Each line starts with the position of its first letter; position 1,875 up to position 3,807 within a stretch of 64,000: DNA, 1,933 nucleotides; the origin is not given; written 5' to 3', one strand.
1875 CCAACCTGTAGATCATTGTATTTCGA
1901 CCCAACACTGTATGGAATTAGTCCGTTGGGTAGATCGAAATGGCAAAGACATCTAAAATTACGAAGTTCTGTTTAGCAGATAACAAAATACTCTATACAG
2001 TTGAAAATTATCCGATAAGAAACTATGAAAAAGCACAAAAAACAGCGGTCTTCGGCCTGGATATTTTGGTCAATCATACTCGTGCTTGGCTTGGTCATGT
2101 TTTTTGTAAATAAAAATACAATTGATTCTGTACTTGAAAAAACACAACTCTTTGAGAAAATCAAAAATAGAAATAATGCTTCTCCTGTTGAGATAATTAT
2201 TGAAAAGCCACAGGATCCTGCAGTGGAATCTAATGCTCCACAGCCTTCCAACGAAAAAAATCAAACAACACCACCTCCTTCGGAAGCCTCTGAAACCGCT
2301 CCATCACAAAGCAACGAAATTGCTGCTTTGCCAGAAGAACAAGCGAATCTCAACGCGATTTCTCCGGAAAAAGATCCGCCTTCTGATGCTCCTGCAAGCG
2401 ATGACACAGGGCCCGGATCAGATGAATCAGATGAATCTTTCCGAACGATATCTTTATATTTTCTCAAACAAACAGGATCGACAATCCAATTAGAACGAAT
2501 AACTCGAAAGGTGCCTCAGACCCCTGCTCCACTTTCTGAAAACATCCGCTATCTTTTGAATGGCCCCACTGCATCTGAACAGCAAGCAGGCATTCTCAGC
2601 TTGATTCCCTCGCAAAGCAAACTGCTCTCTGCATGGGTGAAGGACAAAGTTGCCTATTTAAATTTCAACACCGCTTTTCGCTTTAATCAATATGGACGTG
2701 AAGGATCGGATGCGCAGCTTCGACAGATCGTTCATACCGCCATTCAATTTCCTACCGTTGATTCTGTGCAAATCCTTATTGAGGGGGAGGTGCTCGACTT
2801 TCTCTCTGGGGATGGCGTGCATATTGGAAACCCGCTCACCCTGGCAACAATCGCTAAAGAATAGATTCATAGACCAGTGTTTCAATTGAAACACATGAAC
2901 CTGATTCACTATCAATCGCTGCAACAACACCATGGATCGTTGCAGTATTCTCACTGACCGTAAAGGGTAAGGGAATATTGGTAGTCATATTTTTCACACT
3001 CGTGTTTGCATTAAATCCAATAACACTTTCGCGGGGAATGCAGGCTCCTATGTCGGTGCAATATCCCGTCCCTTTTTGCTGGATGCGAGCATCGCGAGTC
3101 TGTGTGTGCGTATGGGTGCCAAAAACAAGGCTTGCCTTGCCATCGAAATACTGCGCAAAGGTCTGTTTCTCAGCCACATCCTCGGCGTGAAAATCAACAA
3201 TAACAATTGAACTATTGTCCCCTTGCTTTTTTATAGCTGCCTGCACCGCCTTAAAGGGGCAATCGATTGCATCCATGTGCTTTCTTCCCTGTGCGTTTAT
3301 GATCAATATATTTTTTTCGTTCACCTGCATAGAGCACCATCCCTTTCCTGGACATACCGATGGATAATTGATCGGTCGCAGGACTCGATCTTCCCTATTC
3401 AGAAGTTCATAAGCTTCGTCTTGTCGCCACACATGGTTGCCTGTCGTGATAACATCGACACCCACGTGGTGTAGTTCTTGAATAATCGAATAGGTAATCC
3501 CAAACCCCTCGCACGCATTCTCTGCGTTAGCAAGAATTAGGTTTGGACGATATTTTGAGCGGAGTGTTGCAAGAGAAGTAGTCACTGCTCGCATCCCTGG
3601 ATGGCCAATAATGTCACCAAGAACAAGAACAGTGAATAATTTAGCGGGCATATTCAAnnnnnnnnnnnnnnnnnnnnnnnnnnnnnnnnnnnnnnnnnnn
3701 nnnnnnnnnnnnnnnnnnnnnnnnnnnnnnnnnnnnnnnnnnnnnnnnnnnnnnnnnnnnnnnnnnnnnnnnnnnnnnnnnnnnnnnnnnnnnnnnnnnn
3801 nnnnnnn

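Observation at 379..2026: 60-bp near-perfect direct repeat bracketing about 1.5 kb of low-coding DNA immediately upstream of the GerM-like gene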

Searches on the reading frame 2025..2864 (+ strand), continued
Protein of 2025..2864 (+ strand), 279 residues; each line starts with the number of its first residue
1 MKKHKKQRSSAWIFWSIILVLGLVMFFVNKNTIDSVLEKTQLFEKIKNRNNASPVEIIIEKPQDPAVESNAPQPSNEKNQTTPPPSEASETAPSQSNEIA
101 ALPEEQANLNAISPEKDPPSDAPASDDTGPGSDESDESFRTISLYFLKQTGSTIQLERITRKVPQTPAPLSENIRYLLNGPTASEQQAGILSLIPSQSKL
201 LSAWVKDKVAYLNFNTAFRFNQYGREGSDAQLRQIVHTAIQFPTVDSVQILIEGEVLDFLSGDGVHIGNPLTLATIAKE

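Call 29: list_cluster_members(proteins=[P0001, P0028, P0002, P0003])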
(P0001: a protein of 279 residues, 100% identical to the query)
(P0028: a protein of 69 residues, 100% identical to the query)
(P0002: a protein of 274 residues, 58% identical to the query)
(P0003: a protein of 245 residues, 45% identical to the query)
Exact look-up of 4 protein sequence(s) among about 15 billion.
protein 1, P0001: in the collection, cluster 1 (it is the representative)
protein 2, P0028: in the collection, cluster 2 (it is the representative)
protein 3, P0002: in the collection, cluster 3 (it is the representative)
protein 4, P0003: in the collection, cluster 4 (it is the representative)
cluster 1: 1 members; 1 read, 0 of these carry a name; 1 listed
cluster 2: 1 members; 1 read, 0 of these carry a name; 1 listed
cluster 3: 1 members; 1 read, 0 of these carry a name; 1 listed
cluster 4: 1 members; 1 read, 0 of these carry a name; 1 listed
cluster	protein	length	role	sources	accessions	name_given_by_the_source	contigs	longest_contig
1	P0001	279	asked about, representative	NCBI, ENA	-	-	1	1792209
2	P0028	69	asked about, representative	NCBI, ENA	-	-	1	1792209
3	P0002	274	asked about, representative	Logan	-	-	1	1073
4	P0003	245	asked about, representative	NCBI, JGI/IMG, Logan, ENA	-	-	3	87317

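Call 36: find_related_loci(query=A1, collection=genome_contigs, flank=4000)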
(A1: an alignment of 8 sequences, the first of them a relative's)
Query A1 (279 aa) in genome_contigs; peptide patterns used: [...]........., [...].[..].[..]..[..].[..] (x = any residue, [..] = any of these).
599 stretches matched a pattern (row limit reached: there are more); 322 encode a relative of the query (tblastn E <= 1e-3); the best 80 are kept; 80 distinct loci.
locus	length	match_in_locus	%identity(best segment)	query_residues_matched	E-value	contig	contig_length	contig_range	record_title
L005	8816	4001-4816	36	2-276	4e-48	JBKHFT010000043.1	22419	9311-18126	MAG: Alkalispirochaeta sp. isolate D1M05_7 NODE_1447_length_22419_cov_5.889644, whole genome shotgun sequence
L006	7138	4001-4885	35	5-271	2e-47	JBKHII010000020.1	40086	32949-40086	MAG: Spirochaetales bacterium isolate D1M13_7 NODE_156_length_40086_cov_16.158902, whole genome shotgun sequence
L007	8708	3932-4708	36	5-271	3e-47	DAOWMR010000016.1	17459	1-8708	MAG TPA_asm: Spirochaetales bacterium isolate CSMAG_3007 CSMAG_3007_k141_779873_length_17459_cov_15.9707, whole genome s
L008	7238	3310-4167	36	1-271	3e-47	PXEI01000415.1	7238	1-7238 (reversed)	MAG: Spirochaetaceae bacterium isolate T3Sed10_372 T3-Sed10-C27634, whole genome shotgun sequence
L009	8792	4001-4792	35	3-271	6e-47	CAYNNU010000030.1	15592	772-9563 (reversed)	MAG TPA_asm: uncultured Spirochaeta sp. isolate binchicken_co56_55 genome assembly, contig: NODE_1056_length_15592_cov_5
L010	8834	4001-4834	34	3-271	2e-46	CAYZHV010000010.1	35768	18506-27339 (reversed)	MAG TPA_asm: uncultured Spirochaetaceae bacterium isolate SRP332253_co1_227 genome assembly, contig: NODE_1553_length_35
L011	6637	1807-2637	38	2-271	3e-46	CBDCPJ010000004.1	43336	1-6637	MAG: Spirochaetia bacterium isolate faab6882-6287-49c9-b04d-4208091d842c genome assembly, contig: contig_4, whole genome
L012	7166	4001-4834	34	1-271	4e-46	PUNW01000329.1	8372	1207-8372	MAG: Spirochaetaceae bacterium isolate B1Sed10_166 B1-Sed10-C12718, whole genome shotgun sequence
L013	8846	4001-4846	40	1-271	2e-45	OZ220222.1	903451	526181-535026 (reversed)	MAG: Spirochaetia bacterium isolate 03e4f5d5-dacf-4468-93a7-e7b19fb300a1 genome assembly, chromosome: 1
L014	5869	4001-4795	38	5-271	3e-45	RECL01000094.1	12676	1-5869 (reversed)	MAG: Spirochaetaceae bacterium isolate DLM2.Bin35 NODE_7342_length_12676_cov_11.6663, whole genome shotgun sequence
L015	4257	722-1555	37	1-271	3e-45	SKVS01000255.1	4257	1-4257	MAG: Spirochaetaceae bacterium isolate CSSed162cmB_170 CSSed16-2cmB-115380, whole genome shotgun sequence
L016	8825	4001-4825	34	1-271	4e-45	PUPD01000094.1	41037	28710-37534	MAG: Spirochaetaceae bacterium isolate B1Sed10_113R1 B1-Sed10-C620, whole genome shotgun sequence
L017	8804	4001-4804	36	1-271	6e-45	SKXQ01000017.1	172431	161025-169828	MAG: Spirochaetaceae bacterium isolate CSSed162cmB_249 CSSed16-2cmB-8, whole genome shotgun sequence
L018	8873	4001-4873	35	2-271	7e-45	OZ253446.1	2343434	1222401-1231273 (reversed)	MAG: Spirochaetia bacterium isolate 0b759a36-5087-44a1-8135-4fb3fec4329e genome assembly, chromosome: 1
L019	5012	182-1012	36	1-271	2e-44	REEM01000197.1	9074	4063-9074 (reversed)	MAG: Spirochaetaceae bacterium isolate PLM2.Bin37 NODE_10403_length_9074_cov_7.58343, whole genome shotgun sequence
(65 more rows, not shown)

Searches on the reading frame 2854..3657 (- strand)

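Call 8: search_protein_families(library=pfam, max_evalue=1, proteins=[window:2854-3657:-])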
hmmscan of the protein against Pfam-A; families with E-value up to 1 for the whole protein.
window:2854-3657:- (267 aa): 2 families
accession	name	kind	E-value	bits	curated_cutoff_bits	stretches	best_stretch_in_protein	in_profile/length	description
PF13277.11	YmdB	-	5.1e-90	301.6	27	1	11-260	1-252/253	YmdB-like protein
PF00149.33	Metallophos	-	0.0039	18.1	21.5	1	9-185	2-190/191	Calcineurin-like phosphoesterase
